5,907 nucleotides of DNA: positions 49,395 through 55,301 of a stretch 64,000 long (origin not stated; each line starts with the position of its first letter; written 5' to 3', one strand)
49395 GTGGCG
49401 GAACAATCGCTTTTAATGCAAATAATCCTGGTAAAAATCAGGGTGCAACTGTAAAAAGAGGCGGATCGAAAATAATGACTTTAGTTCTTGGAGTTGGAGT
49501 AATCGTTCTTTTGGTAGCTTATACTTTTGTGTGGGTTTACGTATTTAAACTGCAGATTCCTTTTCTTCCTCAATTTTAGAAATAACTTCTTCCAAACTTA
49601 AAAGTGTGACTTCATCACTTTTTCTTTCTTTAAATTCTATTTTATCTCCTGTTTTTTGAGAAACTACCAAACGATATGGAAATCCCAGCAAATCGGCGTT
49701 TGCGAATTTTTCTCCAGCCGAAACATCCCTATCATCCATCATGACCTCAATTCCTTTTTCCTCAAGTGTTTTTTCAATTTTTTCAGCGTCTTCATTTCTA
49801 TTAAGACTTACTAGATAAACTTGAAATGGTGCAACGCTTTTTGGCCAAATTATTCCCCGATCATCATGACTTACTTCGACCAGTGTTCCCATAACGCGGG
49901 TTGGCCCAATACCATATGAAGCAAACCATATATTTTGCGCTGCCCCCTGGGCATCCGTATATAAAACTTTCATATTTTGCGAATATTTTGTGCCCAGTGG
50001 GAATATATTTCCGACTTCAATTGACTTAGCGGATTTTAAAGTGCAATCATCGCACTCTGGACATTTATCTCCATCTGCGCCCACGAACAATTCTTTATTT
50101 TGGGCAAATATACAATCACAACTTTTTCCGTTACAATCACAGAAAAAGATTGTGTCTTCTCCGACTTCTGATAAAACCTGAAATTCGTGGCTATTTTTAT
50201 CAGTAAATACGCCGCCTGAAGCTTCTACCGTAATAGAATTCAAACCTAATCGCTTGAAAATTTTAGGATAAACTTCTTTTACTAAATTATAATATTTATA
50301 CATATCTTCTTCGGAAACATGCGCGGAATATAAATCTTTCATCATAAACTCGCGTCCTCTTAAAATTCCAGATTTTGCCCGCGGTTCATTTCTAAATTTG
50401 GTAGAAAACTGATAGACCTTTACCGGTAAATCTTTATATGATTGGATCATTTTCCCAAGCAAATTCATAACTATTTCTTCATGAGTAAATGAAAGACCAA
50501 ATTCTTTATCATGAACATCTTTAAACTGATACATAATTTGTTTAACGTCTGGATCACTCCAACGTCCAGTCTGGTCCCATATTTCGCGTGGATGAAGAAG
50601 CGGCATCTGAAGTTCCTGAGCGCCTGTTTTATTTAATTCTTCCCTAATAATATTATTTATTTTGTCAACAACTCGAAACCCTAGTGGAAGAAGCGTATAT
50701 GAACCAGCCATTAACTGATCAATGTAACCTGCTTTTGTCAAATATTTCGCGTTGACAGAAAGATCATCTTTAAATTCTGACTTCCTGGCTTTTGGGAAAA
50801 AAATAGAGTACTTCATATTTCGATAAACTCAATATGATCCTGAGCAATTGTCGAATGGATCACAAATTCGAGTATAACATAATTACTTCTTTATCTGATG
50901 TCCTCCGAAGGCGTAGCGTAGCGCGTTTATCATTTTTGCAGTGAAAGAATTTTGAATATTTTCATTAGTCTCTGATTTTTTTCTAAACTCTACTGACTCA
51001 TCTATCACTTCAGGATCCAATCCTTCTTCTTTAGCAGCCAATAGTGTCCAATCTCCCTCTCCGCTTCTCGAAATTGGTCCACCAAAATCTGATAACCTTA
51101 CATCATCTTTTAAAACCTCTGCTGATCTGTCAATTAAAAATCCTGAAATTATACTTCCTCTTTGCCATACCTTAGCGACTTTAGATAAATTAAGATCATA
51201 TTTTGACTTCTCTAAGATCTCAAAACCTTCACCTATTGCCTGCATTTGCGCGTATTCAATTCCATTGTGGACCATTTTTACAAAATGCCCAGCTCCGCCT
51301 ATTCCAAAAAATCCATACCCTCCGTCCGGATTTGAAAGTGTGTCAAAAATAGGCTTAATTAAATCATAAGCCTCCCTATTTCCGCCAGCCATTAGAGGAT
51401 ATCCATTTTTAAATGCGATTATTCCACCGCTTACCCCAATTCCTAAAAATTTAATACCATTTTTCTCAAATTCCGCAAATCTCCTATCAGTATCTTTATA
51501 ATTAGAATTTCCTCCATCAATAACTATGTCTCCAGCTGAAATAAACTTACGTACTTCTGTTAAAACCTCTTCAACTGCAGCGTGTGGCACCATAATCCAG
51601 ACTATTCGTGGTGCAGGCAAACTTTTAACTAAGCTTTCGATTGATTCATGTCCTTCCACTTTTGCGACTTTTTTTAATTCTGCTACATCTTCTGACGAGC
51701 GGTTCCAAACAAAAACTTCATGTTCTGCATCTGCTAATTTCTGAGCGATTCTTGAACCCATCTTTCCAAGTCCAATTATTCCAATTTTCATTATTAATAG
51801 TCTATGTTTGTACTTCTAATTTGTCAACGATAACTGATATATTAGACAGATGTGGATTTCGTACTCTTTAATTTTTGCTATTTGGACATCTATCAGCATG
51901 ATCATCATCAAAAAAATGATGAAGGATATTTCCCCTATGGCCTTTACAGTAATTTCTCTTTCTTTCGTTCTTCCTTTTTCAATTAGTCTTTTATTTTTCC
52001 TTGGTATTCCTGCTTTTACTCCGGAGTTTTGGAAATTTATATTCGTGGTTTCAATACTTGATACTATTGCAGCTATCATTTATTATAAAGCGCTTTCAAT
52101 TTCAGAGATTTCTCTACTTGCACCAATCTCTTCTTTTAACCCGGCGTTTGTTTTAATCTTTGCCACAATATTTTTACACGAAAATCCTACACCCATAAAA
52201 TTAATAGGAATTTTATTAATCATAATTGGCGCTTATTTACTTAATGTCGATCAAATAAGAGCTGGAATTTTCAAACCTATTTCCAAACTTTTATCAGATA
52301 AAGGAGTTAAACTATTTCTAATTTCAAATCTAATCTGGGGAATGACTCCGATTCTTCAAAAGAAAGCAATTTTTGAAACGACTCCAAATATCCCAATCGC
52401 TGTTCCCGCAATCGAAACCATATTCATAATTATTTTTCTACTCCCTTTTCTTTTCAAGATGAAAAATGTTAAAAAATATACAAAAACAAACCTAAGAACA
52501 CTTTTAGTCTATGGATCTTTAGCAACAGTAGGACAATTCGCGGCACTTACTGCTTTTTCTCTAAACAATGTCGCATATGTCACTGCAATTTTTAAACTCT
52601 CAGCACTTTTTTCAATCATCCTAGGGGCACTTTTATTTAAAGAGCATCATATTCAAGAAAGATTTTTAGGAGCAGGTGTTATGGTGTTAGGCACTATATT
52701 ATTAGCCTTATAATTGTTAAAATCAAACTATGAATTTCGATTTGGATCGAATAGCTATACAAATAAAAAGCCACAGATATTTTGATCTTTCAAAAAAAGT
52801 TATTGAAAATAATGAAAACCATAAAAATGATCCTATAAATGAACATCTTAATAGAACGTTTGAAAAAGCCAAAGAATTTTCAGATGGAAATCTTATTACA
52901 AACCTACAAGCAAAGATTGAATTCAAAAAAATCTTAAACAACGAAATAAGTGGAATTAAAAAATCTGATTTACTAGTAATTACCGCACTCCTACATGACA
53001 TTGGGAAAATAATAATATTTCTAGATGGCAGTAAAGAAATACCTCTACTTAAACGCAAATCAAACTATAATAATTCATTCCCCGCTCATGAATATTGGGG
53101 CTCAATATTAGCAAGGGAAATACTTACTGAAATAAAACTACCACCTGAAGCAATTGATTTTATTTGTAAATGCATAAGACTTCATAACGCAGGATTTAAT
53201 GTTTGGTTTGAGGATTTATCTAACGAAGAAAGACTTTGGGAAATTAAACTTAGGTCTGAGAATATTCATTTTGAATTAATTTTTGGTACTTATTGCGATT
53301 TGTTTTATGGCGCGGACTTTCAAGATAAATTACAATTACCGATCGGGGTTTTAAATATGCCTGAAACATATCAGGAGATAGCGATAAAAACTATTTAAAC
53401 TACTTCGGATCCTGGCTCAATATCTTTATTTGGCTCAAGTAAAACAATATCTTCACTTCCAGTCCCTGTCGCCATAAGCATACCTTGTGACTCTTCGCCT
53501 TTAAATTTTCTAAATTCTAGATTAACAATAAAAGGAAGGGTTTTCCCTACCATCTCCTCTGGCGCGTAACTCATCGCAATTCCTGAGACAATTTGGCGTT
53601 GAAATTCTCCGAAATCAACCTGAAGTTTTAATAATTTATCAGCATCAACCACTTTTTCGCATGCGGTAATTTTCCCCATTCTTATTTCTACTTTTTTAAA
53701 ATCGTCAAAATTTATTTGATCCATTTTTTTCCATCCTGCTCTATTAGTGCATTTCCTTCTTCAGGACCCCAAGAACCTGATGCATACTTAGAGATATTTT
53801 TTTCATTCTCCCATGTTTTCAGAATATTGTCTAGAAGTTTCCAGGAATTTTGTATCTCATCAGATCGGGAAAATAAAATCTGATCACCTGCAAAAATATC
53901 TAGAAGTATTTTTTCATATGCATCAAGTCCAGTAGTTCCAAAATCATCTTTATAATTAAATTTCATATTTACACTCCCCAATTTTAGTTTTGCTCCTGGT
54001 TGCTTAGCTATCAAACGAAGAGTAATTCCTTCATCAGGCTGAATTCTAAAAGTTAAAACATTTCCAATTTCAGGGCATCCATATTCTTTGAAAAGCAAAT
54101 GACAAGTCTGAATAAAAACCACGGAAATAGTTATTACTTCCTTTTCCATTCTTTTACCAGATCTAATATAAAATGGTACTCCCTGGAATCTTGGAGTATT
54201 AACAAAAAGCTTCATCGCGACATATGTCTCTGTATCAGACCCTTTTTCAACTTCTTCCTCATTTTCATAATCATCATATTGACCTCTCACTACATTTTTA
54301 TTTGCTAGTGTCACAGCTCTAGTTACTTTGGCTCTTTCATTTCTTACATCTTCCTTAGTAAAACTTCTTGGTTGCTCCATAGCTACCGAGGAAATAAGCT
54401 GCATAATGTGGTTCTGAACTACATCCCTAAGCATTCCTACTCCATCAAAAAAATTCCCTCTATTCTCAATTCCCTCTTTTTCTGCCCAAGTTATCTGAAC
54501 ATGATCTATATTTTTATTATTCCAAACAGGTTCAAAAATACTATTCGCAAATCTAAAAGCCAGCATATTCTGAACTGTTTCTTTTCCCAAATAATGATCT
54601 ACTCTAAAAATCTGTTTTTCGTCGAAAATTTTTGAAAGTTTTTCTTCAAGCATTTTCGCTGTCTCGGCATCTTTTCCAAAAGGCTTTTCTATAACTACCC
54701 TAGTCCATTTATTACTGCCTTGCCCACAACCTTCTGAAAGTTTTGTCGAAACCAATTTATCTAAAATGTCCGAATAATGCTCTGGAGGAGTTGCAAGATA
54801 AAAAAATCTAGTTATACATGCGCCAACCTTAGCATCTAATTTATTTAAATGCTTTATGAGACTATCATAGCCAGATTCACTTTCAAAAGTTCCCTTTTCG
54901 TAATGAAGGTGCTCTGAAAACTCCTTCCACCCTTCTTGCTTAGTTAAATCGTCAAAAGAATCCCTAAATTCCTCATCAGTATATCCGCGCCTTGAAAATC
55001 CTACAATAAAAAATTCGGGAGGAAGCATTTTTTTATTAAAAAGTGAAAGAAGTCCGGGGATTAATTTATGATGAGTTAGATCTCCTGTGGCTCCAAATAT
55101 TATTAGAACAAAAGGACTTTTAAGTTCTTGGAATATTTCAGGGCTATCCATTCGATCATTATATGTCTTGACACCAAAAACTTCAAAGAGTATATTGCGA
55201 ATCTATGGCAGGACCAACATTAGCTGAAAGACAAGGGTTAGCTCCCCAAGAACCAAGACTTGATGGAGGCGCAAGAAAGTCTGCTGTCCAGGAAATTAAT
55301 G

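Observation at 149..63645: Promoters at a fixed 6-8 nt from the ATG: many leaderless transcription units beside SD-led genes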

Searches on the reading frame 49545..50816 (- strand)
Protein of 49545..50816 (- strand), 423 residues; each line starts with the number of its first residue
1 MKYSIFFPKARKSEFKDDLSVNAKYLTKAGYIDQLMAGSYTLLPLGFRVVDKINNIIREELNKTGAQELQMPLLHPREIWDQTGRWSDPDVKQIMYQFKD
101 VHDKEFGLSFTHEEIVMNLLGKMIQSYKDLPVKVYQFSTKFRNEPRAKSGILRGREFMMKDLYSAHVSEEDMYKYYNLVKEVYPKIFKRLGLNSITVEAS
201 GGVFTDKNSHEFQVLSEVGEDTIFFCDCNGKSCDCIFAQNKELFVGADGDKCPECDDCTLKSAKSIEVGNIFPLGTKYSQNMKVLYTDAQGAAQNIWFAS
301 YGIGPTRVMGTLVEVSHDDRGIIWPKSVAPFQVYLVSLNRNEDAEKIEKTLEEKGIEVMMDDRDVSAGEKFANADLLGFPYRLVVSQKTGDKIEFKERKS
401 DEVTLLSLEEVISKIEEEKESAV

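Call 42: search_protein_families(library=pfam, max_evalue=0.000001, proteins=[window:49545-50816:-])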
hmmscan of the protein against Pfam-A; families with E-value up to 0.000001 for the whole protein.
window:49545-50816:- (423 aa): 2 families
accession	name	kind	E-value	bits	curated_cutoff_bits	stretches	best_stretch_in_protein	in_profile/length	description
PF00587.30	tRNA-synt_2b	-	5.7e-27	95.4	29.3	1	96-315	1-178/179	tRNA synthetase class II core domain (G, H, P, S and T)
PF03129.25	HGTP_anticodon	-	3.5e-16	59.6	21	1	332-417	1-93/94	Anticodon binding domain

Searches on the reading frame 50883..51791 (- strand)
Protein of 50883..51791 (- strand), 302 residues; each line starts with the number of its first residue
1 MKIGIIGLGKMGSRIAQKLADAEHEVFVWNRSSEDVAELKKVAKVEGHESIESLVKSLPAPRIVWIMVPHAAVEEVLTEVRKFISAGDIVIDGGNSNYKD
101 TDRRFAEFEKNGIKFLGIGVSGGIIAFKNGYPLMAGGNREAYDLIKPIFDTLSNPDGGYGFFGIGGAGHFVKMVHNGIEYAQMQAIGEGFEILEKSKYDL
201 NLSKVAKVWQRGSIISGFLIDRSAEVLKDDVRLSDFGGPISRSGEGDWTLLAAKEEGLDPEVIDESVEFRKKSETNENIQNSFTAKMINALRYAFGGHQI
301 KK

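Call 7: search_protein_families(library=ncbifam, proteins=[window:50883-51791:-])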
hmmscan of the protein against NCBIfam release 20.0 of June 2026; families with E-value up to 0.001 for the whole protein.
window:50883-51791:- (302 aa): 28 families (the best 25 are shown)
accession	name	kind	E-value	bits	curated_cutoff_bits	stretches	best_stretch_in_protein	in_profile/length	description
NF007161.0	PRK09599.1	subfamily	1.2e-102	343.2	271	1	1-302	1-300/302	NADP-dependent phosphogluconate dehydrogenase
TIGR00872.1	gnd_rel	equivalog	2.5e-98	329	297.2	1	1-302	1-297/299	phosphogluconate dehydrogenase (NAD(+)-dependent, decarboxylating)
NF006765.0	PRK09287.1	equivalog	2.4e-66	224.6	413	1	2-280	5-298/476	NADP-dependent phosphogluconate dehydrogenase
TIGR00873.1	gnd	equivalog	1e-63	215.8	426.7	1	2-278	1-291/467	decarboxylating NADP(+)-dependent phosphogluconate dehydrogenase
TIGR01505.1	tartro_sem_red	equivalog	1.1e-17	64.2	340.75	1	2-225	1-220/291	2-hydroxy-3-oxopropionate reductase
NF011633.0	PRK15059.1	equivalog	1.2e-14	54.2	451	1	1-197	1-194/292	2-hydroxy-3-oxopropionate reductase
NF008592.0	PRK11559.1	equivalog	3.5e-14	52.8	397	1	1-209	3-207/296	2-hydroxy-3-oxopropionate reductase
TIGR01692.1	HIBADH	equivalog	1.3e-13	51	291.6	1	6-200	2-194/288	3-hydroxyisobutyrate dehydrogenase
NF043037.1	ThreonDh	equivalog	3.5e-13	49.7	350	1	2-230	4-229/297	L-threonate dehydrogenase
NF006409.0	PRK08655.1-3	equivalog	1.6e-09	37.8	310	1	1-92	1-89/290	prephenate dehydrogenase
NF012005.0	PRK15461.1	equivalog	4e-08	32.8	348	1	2-183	3-182/298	sulfolactaldehyde 3-reductase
NF000941.0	PRK00094.1-3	equivalog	3.1e-07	30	423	1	2-108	3-119/336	NAD(P)H-dependent glycerol-3-phosphate dehydrogenase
TIGR00745.1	apbA_panE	subfamily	3.6e-07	29.8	141.35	1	2-88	1-96/305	2-dehydropantoate 2-reductase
NF005108.0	PRK06545.1-6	equivalog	9.3e-07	28.2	327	1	3-84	13-94/321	prephenate dehydrogenase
NF011381.1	PRK14806.1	equivalog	6.5e-06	24.7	902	1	2-98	5-101/733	bifunctional prephenate dehydrogenase/3-phosphoshikimate 1-carboxyvinyltransferase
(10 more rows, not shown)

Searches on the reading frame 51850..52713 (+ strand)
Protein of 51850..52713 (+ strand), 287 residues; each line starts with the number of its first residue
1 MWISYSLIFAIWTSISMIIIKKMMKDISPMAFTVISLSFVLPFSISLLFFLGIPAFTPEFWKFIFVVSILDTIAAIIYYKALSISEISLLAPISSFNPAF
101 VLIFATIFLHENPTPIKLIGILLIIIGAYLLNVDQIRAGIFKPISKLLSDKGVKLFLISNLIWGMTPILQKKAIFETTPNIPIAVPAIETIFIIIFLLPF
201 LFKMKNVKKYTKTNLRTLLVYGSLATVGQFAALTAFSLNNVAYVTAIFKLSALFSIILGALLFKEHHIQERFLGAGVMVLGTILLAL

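Call 42: search_protein_families(library=pfam, max_evalue=0.000001, proteins=[window:51850-52713:+])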
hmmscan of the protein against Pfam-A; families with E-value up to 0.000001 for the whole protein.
window:51850-52713:+ (287 aa): 2 families
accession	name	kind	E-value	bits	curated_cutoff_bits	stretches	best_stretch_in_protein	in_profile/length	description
PF00892.27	EamA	-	3.1e-33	115.4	28.2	2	2-132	3-134/135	EamA-like transporter family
PF03151.22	TPT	-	3e-09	37.1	30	0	170-284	20-134/291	Triose-phosphate Transporter family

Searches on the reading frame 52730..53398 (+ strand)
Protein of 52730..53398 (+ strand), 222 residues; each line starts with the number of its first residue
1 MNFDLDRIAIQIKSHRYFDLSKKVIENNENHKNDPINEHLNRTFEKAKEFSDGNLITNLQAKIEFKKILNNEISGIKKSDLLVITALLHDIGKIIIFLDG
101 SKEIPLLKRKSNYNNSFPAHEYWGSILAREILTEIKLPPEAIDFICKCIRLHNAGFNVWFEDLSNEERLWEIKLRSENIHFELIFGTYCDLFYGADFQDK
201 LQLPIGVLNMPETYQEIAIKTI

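Call 42: search_protein_families(library=pfam, max_evalue=0.000001, proteins=[window:52730-53398:+])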
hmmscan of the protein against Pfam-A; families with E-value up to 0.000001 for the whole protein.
window:52730-53398:+ (222 aa): 1 family
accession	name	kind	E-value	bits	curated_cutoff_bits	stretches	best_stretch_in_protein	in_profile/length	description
PF01966.28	HD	-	2.1e-07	31.6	22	1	74-157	20-90/116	HD domain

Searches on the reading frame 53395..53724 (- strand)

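Call 42: search_protein_families(library=pfam, max_evalue=0.000001, proteins=[window:53395-53724:-])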
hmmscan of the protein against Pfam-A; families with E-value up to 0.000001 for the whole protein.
window:53395-53724:- (109 aa): 1 family
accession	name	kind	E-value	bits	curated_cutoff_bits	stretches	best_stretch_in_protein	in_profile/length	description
PF01588.26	tRNA_bind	-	1.6e-26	92.6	27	1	14-106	1-95/96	Putative tRNA binding domain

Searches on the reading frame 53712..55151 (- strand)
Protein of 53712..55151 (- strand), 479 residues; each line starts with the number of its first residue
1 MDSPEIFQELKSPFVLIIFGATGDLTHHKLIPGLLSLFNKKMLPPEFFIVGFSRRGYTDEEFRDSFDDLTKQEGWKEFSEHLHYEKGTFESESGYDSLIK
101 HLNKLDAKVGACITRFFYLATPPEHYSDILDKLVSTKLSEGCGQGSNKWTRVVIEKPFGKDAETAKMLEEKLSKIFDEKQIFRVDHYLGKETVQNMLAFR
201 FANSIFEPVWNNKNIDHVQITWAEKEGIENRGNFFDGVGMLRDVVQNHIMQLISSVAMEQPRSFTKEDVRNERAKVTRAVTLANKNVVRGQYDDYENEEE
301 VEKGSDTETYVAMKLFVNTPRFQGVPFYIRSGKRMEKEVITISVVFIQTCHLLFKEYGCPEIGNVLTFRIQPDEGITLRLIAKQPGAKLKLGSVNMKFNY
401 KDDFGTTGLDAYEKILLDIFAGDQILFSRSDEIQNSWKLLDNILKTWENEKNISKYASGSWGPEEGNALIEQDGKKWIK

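Call 7: search_protein_families(library=ncbifam, proteins=[window:53712-55151:-])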
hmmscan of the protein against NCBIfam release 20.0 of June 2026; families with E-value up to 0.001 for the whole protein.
window:53712-55151:- (479 aa): 3 families
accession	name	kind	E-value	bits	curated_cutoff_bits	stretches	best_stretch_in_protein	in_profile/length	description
TIGR00871.1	zwf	equivalog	8.4e-164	545.8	400.6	1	13-478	2-484/486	glucose-6-phosphate dehydrogenase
NF009492.0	PRK12853.1-3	equivalog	2.9e-104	349.7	428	1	12-472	8-466/472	glucose-6-phosphate dehydrogenase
NF004331.0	PRK05722.2-1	equivalog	3.2e-62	211.1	622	1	14-450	4-402/425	glucose-6-phosphate dehydrogenase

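Call 8: find_related_loci(query=window:53712-55151:-, collection=genome_contigs, flank=10000)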
Query window:53712-55151:- (479 aa) in genome_contigs; peptide patterns used: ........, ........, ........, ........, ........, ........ (x = any residue, [..] = any of these).
126 stretches matched a pattern; 104 encode a relative of the query (tblastn E <= 1e-3); the best 80 are kept; 80 distinct loci.
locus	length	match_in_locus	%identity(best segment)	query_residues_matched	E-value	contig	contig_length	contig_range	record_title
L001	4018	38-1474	97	1-479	0e+0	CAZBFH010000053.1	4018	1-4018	MAG TPA_asm: uncultured Gammaproteobacteria bacterium isolate SRP342105_co2_162 genome assembly, contig: NODE_28161_leng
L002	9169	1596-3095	88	1-478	0e+0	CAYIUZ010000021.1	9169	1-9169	MAG TPA_asm: uncultured Gammaproteobacteria bacterium isolate ERP119705_co5_457 genome assembly, contig: NODE_9776_lengt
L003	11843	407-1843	89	1-479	0e+0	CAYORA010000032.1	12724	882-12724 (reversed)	MAG TPA_asm: uncultured Gammaproteobacteria bacterium isolate SRP170004_co1_164 genome assembly, contig: NODE_7895_lengt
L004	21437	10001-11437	87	1-479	0e+0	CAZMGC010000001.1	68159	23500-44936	MAG TPA_asm: uncultured Gammaproteobacteria bacterium isolate SRP278252_co2_146 genome assembly, contig: NODE_630_length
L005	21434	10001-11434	80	1-478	0e+0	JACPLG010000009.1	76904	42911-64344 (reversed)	MAG: Candidatus Levyibacteriota bacterium isolate NC_groundwater_515_Ag_S-0.1um_38_10 S35_SO-1_scaffold_192373, whole ge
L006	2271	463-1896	74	2-478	0e+0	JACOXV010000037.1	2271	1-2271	MAG: Candidatus Levyibacteriota bacterium isolate NC_groundwater_162_Ag_S-0.1um_38_10 S4_GD2017_2_S1_scaffold_40045, who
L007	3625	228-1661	73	2-478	0e+0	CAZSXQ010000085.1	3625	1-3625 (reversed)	MAG TPA_asm: uncultured Gammaproteobacteria bacterium isolate SRP011637_co1_148 genome assembly, contig: NODE_11901_leng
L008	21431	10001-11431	88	1-477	0e+0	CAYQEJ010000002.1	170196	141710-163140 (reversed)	MAG TPA_asm: uncultured Gammaproteobacteria bacterium isolate SRP278252_co2_88 genome assembly, contig: NODE_97_length_1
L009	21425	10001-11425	65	6-478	0e+0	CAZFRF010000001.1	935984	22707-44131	MAG TPA_asm: uncultured Gammaproteobacteria bacterium isolate SRP292972_co1_100 genome assembly, contig: NODE_5_length_9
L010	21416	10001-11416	65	9-478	0e+0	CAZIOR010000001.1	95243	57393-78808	MAG TPA_asm: uncultured Gammaproteobacteria bacterium isolate SRP298887_co1_352 genome assembly, contig: NODE_90_length_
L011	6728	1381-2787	67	12-478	0e+0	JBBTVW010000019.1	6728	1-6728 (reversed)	MAG: Patescibacteria group bacterium isolate H43-bin095_1 H43_bin095_1_000000000019, whole genome shotgun sequence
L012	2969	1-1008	96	144-479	0e+0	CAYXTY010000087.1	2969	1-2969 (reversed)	MAG TPA_asm: uncultured Gammaproteobacteria bacterium isolate SRP286056_co1_91 genome assembly, contig: NODE_56911_lengt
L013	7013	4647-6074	66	12-478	0e+0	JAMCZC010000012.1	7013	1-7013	MAG: Patescibacteria group bacterium isolate FK_Sedi_B_Bin.322 NODE_47137_length_7013_cov_20.8519, whole genome shotgun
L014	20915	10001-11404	67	13-478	0e+0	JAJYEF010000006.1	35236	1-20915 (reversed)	MAG: bacterium isolate DBS1-1.bin22 NODE_1844_length_35236_cov_4.086616, whole genome shotgun sequence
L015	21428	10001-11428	66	10-478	0e+0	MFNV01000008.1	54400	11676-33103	MAG: Candidatus Levybacteria bacterium RIFCSPHIGHO2_01_FULL_41_15 rifcsphigho2_01_scaffold_822, whole genome shotgun seq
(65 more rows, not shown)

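Call 26: find_encoding_contigs(protein=window:53712-55151:-, flank=10000, max_places=4)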
Protein window:53712-55151:- (479 aa): 1 contig read that carries it; 1 place shown.
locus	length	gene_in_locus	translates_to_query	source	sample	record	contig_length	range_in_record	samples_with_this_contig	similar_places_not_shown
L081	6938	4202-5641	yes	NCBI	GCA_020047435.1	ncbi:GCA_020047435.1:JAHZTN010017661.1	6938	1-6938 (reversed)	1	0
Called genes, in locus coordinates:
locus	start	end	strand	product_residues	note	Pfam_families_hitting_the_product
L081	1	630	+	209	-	?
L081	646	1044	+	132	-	PF01641:SelR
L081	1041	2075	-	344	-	PF01522:Polysacc_deac_1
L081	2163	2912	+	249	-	PF01182:Glucosamine_iso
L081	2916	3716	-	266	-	-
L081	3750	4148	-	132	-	-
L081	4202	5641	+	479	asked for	PF00479:G6PD_N, PF02781:G6PD_C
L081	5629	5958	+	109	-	PF01588:tRNA_bind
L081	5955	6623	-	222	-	PF01966:HD (weak)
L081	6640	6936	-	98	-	?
